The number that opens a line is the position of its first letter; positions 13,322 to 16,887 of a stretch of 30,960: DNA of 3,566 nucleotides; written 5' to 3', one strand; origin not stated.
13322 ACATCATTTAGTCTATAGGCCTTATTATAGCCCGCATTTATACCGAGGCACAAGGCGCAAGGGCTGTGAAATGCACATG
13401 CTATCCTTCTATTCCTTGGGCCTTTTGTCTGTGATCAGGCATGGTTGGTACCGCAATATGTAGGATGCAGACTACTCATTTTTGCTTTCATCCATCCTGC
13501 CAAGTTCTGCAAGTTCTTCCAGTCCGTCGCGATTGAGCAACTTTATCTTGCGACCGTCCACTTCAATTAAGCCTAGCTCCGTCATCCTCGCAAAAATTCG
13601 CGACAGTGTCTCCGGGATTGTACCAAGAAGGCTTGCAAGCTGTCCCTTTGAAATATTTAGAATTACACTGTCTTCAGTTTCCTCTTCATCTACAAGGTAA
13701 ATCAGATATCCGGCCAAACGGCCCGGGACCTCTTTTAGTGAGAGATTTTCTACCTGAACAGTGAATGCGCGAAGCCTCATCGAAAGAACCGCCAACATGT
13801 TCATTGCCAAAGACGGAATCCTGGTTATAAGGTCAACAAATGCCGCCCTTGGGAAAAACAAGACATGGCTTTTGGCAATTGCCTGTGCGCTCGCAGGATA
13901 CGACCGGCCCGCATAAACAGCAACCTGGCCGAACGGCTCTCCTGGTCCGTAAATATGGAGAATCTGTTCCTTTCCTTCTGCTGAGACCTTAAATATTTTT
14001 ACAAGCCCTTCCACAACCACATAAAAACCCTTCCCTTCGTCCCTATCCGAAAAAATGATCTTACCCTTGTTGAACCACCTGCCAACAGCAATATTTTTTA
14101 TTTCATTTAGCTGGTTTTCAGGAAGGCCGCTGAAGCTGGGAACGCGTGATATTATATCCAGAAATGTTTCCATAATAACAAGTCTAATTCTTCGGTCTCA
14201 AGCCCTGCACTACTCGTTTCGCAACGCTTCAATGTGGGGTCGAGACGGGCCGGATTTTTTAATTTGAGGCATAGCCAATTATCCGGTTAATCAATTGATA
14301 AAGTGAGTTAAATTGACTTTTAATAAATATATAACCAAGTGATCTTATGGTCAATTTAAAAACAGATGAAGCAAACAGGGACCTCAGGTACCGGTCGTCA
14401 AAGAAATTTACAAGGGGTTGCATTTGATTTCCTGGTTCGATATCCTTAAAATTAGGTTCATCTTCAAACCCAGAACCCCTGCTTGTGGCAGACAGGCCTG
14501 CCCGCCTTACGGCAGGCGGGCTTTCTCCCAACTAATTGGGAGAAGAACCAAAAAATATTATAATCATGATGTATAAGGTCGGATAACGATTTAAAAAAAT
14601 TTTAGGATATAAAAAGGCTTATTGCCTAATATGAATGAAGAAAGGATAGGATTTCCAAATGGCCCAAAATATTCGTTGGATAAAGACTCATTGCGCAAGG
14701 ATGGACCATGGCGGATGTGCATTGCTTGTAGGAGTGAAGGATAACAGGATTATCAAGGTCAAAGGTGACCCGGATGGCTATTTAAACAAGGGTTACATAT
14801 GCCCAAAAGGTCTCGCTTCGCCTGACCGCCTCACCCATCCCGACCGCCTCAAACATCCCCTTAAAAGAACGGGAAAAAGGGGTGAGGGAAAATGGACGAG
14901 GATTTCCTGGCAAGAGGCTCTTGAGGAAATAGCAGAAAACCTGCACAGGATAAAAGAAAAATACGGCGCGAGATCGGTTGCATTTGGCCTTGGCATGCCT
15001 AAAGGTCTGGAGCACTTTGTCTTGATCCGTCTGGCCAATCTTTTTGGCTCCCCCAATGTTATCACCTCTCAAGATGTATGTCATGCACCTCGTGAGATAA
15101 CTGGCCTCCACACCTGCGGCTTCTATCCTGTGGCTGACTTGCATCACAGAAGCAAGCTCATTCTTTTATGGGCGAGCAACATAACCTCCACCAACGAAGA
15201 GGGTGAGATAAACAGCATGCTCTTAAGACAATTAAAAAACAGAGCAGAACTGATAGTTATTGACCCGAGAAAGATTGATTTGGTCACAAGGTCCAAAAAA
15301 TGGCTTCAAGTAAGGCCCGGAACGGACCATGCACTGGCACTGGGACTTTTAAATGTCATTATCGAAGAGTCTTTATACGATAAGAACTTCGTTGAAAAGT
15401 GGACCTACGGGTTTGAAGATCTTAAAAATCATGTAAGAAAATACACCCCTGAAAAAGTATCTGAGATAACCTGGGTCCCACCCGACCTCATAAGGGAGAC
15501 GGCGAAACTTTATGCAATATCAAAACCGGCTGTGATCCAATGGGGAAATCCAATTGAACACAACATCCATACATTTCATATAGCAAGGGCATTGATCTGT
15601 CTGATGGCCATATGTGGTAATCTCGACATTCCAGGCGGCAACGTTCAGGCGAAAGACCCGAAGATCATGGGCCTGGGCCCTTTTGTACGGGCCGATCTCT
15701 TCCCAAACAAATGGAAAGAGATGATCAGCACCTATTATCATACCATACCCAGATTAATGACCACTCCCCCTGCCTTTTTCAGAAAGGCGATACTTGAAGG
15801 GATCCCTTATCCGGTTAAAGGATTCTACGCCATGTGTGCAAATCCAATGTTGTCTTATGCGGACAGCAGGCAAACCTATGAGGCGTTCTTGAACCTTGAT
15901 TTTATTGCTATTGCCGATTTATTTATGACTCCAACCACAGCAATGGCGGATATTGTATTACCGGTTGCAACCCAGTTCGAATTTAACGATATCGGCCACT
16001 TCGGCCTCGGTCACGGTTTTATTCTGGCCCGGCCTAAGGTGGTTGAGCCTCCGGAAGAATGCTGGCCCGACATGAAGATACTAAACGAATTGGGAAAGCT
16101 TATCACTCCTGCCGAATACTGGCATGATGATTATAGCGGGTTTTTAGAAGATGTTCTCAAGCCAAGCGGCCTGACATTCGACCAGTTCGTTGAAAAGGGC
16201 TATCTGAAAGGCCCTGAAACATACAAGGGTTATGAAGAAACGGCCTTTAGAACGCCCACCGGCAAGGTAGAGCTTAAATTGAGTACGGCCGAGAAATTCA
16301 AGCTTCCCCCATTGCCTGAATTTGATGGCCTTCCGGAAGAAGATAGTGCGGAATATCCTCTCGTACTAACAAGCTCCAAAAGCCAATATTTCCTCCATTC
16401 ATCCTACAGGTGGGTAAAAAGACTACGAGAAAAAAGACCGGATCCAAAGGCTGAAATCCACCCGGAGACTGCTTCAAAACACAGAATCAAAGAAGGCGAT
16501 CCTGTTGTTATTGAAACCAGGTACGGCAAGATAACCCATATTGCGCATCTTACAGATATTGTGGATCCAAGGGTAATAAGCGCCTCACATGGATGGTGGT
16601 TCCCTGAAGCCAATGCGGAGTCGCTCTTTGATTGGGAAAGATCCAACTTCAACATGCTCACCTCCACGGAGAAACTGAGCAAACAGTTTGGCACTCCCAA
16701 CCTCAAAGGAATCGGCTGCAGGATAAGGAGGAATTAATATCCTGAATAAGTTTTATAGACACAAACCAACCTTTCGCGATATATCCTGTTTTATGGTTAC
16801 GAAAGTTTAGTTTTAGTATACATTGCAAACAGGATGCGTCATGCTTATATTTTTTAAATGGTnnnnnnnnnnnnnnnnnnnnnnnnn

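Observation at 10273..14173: Self-contained redox/sulfur module: Crp/Fnr, ECF sigma, Cys-rich anti-sigma, DsrE, Tat-FeS, cytochrome b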

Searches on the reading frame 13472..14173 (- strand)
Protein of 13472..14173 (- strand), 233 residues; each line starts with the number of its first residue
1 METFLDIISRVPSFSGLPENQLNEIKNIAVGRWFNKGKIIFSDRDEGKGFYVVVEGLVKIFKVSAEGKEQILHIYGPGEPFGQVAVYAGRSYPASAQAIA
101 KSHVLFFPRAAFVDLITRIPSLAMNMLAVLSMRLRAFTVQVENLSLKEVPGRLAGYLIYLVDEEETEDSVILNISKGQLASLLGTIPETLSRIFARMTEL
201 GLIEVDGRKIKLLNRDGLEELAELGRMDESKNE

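Call 4: search_protein_families(library=pfam, proteins=[window:13472-14173:-], max_evalue=0.01)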
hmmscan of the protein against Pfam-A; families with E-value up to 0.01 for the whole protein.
window:13472-14173:- (233 aa): 2 families
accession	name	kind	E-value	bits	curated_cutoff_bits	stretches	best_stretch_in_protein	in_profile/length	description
PF00027.35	cNMP_binding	-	5.5e-23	81.2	27.5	1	32-117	2-87/89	Cyclic nucleotide-binding domain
PF13545.12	HTH_Crp_2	-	1.5e-17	63.7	27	1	151-221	1-70/70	Crp-like helix-turn-helix domain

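Call 5: search_protein_families(library=ncbifam, proteins=[window:13472-14173:-], max_evalue=0.001)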
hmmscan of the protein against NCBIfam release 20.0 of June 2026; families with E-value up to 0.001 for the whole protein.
window:13472-14173:- (233 aa): 12 families
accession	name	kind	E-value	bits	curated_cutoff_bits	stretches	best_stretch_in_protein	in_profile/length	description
NF006901.0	PRK09392.1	equivalog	2.6e-27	95.7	211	1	8-223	9-222/236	transcriptional activator FtrB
NF008365.0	PRK11161.1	subfamily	2.3e-20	72.9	228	1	17-225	34-246/250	fumarate/nitrate reduction transcriptional regulator Fnr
NF050806.1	TransRegFixKCaul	equivalog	2.4e-17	62.9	300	1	31-222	25-214/215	transcriptional regulator FixK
NF050815.1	TransActFtrBCaul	equivalog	3.6e-16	59.2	300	1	7-223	10-224/251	transcriptional activator FtrB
NF008732.0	PRK11753.1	equivalog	1e-15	57.8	266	1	34-212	28-210/214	cAMP-activated global transcriptional regulator CRP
NF053664.1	TransRegPtrACyano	equivalog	1.3e-14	54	300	1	50-209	30-186/196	Crp/Fnr family transcriptional regulator PtrA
NF052518.1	TransRegLdrP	equivalog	6.2e-13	49.2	300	1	34-223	4-189/195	transcriptional regulator LdrP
NF010499.0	PRK13918.1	equivalog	2.1e-10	40.4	274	1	34-223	17-202/205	CRP/FNR family transcriptional regulator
TIGR03697.1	NtcA_cyano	equivalog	3.6e-08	33.4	244.95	1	37-214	1-184/193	global nitrogen regulator NtcA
NF041163.2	encap_f2b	equivalog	8.3e-08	31.8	400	1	10-129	75-196/450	family 2B encapsulin nanocompartment shell protein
NF045989.1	TransRegFnrLRhodb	equivalog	1.3e-07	31.1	300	1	20-211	27-224/245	transcriptional regulator FnrL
NF058543.1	ActPatMycb56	equivalog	1.8e-05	23.7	460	1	14-141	4-129/317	acetyltransferase Pat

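Call 83: search_solved_structures(query=window:13472-14173:-, max_evalue=1e-8)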
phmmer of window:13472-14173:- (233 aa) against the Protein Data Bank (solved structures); distinct sequences matched with E-value up to 1e-8: 63 (the best 60 are shown).
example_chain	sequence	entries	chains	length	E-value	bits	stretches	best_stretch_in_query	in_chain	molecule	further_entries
3h3z_A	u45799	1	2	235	1.3e-27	100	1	15-202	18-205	Cyclic nucleotide-binding protein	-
3fx3_A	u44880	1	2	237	1.3e-27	100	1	15-202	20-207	Cyclic nucleotide-binding protein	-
3dkw_A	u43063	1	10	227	1.2e-25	93.5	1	33-219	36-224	DNR protein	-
4ev0_A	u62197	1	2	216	3e-24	89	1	12-222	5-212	Transcription regulator, Crp family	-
4byy_A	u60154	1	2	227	1.1e-22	83.9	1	1-218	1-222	TRANSCRIPTIONAL REGULATOR, CRP/FNR FAMILY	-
3r6s_A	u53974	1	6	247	1.5e-22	83.4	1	1-218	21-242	transcription regulator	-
4cyd_A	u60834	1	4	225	3e-22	82.5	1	6-218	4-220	PROBABLE TRANSCRIPTION REGULATOR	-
3d0s_A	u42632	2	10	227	5.6e-21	78.3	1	6-217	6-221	TRANSCRIPTIONAL REGULATORY PROTEIN | PROBABLE TRANSCRIPTIONAL REGULATORY PROTEIN (PROBABLY CRP/ FNR-FAMILY)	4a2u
3mzh_A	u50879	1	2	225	6.1e-21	78.2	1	7-217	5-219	PROBABLE TRANSCRIPTIONAL REGULATORY PROTEIN (PROBABLY CRP/FNR-FAMILY)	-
3h3u_A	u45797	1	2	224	6.5e-21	78.1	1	7-217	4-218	PROBABLE TRANSCRIPTIONAL REGULATORY PROTEIN (PROBABLY CRP/FNR-FAMILY)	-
3i54_A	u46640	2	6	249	6.9e-21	78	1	6-217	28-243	Transcriptional regulator, Crp/Fnr family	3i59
7ets_A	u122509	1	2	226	1.8e-19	73.4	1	13-212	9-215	Crp/Fnr family transcriptional regulator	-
9qly_A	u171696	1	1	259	5.1e-17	65.4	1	20-223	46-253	FNR type regulator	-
9qlt_A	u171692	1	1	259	9.5e-17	64.5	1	20-223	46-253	FNR type regulator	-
9qmc_A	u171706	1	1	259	1.2e-16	64.1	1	19-223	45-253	FNR type regulator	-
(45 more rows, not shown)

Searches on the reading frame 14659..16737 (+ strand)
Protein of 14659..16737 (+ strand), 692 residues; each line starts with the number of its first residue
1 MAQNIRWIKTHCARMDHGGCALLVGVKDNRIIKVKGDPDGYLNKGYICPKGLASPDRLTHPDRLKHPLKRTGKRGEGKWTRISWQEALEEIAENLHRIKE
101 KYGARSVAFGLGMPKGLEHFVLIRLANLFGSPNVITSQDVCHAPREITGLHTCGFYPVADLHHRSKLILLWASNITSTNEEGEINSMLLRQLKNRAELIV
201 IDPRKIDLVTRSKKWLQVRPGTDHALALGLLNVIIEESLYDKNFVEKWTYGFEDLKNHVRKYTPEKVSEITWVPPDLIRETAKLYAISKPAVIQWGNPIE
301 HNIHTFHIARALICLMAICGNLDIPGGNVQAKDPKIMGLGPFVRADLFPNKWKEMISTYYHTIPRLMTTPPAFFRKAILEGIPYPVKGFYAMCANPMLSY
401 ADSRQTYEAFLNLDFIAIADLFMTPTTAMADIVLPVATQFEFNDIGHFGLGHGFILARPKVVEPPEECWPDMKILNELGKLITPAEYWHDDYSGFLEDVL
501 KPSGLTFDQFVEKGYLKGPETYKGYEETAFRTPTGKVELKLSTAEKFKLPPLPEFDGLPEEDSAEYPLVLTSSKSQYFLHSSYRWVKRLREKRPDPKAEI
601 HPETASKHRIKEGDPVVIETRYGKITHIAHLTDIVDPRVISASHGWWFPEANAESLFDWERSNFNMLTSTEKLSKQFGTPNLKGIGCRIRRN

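Call 4: search_protein_families(library=pfam, proteins=[window:14659-16737:+], max_evalue=0.01)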
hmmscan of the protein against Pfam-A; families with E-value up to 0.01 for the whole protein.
window:14659-16737:+ (692 aa): 3 families
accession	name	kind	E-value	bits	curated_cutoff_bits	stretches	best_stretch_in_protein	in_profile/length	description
PF00384.28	Molybdopterin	-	1.4e-48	166.2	24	1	63-480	1-352/353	Molybdopterin oxidoreductase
PF01568.27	Molydop_binding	-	1.2e-20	74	26.8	1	568-684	1-108/110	Molydopterin dinucleotide binding domain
PF04879.21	Molybdop_Fe4S4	-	3.2e-12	46.7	22.7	1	6-58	2-53/55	Molybdopterin oxidoreductase Fe4S4 domain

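Call 5: search_protein_families(library=ncbifam, proteins=[window:14659-16737:+], max_evalue=0.001)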
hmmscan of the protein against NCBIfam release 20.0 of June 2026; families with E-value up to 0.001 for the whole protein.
window:14659-16737:+ (692 aa): 27 families (the best 25 are shown)
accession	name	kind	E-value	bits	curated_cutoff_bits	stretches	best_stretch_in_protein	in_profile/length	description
TIGR01591.1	Fdh-alpha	equivalog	1e-93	314.6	666.25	1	19-653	9-650/672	formate dehydrogenase subunit alpha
NF012032.0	PRK15488.1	equivalog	6.2e-91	305.5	694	2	15-488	50-533/759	thiosulfate reductase PhsA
TIGR02166.1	dmsA_ynfE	subfamily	7.5e-72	242.6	777.7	2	12-480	48-555/794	DMSO/selenate family reductase complex A subunit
TIGR03479.1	DMSO_red_II_alp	subfamily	1.2e-60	205.6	984.75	4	48-247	105-305/913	molybdopterin-dependent oxidoreductase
NF047855.1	AssmNtatRedNasC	equivalog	2e-54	185.1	1100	2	41-322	55-336/708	assimilatory nitrate reductase catalytic subunit NasC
NF041884.1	selenate_YnfF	exception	9.4e-49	166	1650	2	7-483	45-558/798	selenate/tellurate reductase subunit YnfF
NF041885.1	selenate_YnfE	exception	2.5e-48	164.5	1675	1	16-445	57-525/805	selenate/tellurate reductase subunit YnfE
TIGR00509.1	bisC_fam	subfamily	1.2e-46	159.4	1017.55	2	386-674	413-736/772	molybdopterin guanine dinucleotide-containing S/N-oxide reductase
NF011566.1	PRK14990.1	exception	2.7e-44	151.4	1600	1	18-480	69-575/814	dimethylsulfoxide reductase subunit A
NF011682.0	PRK15102.1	equivalog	2.4e-34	118.5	909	3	188-329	245-397/829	trimethylamine-N-oxide reductase TorA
NF041783.2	mnquin_red_QrcB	equivalog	4e-34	117.8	440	2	13-327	57-364/695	menaquinone reductase molybdopterin-binding-like subunit QrcB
NF041323.1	Nitr_red_NasA_Halo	equivalog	1.7e-33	116.1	1000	1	29-638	18-637/673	assimilatory nitrate reductase NasA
TIGR01553.1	formate-DH-alph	equivalog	7.8e-33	113.3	814.2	2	27-100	70-141/1009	formate dehydrogenase-N subunit alpha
NF041714.1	arsenate_red_ArrA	equivalog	2.1e-32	112.2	1600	1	6-249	49-296/848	arsenate respiratory reductase molybdopterin-containing subunit ArrA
NF010055.0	PRK13532.1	equivalog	9.1e-32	110.2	904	1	3-248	38-290/830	nitrate reductase catalytic subunit NapA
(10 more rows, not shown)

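Call 91: search_solved_structures(query=window:14659-16737:+, max_evalue=1e-20)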
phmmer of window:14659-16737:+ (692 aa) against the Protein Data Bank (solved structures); distinct sequences matched with E-value up to 1e-20: 30.
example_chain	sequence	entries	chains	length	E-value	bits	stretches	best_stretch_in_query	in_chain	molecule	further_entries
2e7z_A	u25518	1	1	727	9.6e-87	295.1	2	24-328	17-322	Acetylene hydratase Ahy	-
2vpw_A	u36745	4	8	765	9.7e-71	242.2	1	19-336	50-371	THIOSULFATE REDUCTASE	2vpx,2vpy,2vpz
1aa6_A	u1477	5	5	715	2.2e-49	171.6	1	18-652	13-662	FORMATE DEHYDROGENASE H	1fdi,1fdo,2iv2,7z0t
7bkb_D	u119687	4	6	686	8.1e-48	166.4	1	5-641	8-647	Formate dehydrogenase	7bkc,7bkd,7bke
7qv7_S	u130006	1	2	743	2.6e-46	161.5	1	18-647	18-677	Hydrogen dependent carbon dioxide reductase subunit FdhF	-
7vw6_A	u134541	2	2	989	3.4e-46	161.1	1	9-625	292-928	Formate dehydrogenase | Tungsten-containing formate dehydrogenase alpha subunit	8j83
7e5z_A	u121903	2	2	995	3.4e-46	161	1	9-625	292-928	Formate dehydrogenase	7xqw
9vap_A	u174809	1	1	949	5.2e-42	147.2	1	18-329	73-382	Formate dehydrogenase molybdopterin-binding subunit FdhA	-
9t1s_L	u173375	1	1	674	9.1e-42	146.4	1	8-640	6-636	formate dehydrogenase (coenzyme F420)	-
6tg9_A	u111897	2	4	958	1.1e-40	142.8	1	8-646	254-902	Formate dehydrogenase subunit alpha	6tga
9wxb_B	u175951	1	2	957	7.6e-40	140.1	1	8-645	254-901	Formate dehydrogenase alpha subunit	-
2jio_A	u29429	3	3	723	2.9e-37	131.5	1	6-479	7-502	PERIPLASMIC NITRATE REDUCTASE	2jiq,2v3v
2jim_A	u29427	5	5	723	1.4e-36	129.2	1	6-479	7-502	PERIPLASMIC NITRATE REDUCTASE | PROTEIN (PERIPLASMIC NITRATE REDUCTASE)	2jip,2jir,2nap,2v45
7l5i_A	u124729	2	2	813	3.3e-35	124.7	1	70-484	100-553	Trimethylamine-N-oxide reductase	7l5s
1dms_A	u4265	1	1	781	1.3e-34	122.7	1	71-654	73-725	DMSO REDUCTASE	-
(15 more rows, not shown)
